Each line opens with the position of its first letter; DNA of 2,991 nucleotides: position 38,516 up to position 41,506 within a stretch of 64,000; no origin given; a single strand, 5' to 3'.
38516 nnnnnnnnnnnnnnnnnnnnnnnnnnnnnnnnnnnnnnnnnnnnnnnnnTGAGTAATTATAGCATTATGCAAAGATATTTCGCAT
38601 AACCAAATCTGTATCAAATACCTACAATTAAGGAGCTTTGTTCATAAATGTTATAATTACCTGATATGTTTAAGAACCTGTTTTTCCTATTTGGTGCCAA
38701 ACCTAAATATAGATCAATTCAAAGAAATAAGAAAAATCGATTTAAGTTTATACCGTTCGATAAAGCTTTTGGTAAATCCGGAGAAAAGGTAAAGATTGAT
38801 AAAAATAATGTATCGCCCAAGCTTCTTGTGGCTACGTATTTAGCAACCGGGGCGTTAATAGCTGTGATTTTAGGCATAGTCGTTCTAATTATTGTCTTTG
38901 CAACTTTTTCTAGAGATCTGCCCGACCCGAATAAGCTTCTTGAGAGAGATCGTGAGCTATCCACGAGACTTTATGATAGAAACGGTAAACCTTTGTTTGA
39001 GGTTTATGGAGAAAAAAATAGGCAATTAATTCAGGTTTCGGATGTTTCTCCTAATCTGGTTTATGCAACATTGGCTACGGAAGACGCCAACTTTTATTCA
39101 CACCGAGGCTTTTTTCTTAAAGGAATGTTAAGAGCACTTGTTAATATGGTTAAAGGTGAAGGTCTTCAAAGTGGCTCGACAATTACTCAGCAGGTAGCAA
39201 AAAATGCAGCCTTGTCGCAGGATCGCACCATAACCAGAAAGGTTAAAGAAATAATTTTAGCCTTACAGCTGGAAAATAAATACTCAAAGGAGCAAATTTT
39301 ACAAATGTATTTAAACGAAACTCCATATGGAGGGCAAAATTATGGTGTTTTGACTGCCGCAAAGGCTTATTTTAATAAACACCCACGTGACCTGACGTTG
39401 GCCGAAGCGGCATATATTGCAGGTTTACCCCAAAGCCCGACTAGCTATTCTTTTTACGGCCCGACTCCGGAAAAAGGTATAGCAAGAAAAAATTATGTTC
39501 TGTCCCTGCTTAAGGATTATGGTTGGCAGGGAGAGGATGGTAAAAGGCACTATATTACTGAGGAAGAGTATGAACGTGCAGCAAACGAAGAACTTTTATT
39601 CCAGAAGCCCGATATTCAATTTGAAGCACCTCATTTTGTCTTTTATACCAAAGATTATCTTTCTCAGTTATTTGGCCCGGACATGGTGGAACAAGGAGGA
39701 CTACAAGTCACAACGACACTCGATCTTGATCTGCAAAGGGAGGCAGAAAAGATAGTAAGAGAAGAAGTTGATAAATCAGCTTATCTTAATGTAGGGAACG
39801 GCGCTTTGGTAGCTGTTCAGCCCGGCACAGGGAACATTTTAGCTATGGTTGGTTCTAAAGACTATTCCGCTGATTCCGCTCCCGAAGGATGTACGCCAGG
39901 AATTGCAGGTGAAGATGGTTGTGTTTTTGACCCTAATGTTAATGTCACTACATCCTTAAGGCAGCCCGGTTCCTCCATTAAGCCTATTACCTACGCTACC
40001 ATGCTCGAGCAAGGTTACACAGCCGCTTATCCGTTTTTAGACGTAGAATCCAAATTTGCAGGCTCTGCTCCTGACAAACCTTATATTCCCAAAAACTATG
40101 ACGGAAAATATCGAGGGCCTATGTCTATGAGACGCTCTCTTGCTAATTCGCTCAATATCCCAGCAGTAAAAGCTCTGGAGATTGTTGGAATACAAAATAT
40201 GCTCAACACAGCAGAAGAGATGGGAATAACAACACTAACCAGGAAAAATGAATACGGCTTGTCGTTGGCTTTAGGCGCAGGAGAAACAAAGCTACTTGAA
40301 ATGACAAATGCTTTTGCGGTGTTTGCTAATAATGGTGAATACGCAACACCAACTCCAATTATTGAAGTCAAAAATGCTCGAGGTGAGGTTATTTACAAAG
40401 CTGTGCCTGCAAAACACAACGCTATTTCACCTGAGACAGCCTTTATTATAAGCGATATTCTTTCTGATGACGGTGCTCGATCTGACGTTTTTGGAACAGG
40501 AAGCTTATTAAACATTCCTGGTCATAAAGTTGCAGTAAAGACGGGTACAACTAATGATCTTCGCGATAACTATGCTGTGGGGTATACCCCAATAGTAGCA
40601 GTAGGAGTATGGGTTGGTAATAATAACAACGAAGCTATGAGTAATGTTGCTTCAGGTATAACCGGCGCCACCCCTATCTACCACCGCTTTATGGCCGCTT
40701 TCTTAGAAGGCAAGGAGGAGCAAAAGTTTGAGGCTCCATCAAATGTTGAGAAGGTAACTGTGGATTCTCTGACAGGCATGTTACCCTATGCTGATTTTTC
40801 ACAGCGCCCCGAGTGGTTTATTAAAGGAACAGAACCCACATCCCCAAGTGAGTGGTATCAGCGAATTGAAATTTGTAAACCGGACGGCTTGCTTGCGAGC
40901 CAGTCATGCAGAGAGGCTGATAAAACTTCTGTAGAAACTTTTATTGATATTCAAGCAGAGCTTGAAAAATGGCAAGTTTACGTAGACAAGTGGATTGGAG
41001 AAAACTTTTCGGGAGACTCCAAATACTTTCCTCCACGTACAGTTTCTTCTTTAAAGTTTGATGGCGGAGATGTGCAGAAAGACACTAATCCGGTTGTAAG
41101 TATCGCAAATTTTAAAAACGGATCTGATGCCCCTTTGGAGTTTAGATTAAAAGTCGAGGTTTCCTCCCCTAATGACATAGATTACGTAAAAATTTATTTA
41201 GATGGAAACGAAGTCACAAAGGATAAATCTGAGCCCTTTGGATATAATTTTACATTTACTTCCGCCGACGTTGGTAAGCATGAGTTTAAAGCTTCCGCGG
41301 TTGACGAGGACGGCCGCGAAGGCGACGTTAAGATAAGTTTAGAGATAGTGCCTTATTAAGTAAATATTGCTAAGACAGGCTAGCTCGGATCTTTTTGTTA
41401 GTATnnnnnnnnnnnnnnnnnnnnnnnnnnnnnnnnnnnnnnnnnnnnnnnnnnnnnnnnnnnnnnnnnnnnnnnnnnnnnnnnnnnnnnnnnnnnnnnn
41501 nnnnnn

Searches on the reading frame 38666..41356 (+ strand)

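Call 89: search_protein_families(library=pfam, proteins=[window:38666-41356:+], max_evalue=0.01)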
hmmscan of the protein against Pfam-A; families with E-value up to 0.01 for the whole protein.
window:38666-41356:+ (897 aa): 4 families
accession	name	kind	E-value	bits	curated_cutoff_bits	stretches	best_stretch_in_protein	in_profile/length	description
PF00912.28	Transgly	-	5.1e-57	192.6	27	1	107-281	2-176/178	Transglycosylase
PF00905.27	Transpeptidase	-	1.3e-22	80.8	22.1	1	379-643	1-267/299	Penicillin binding protein transpeptidase domain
PF17957.7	Big_7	-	8.3e-08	33.2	24.1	1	809-876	1-70/70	Bacterial Ig domain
PF07495.19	Y_Y_Y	-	0.0064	16.8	26.6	0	840-895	12-63/65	Y_Y_Y domain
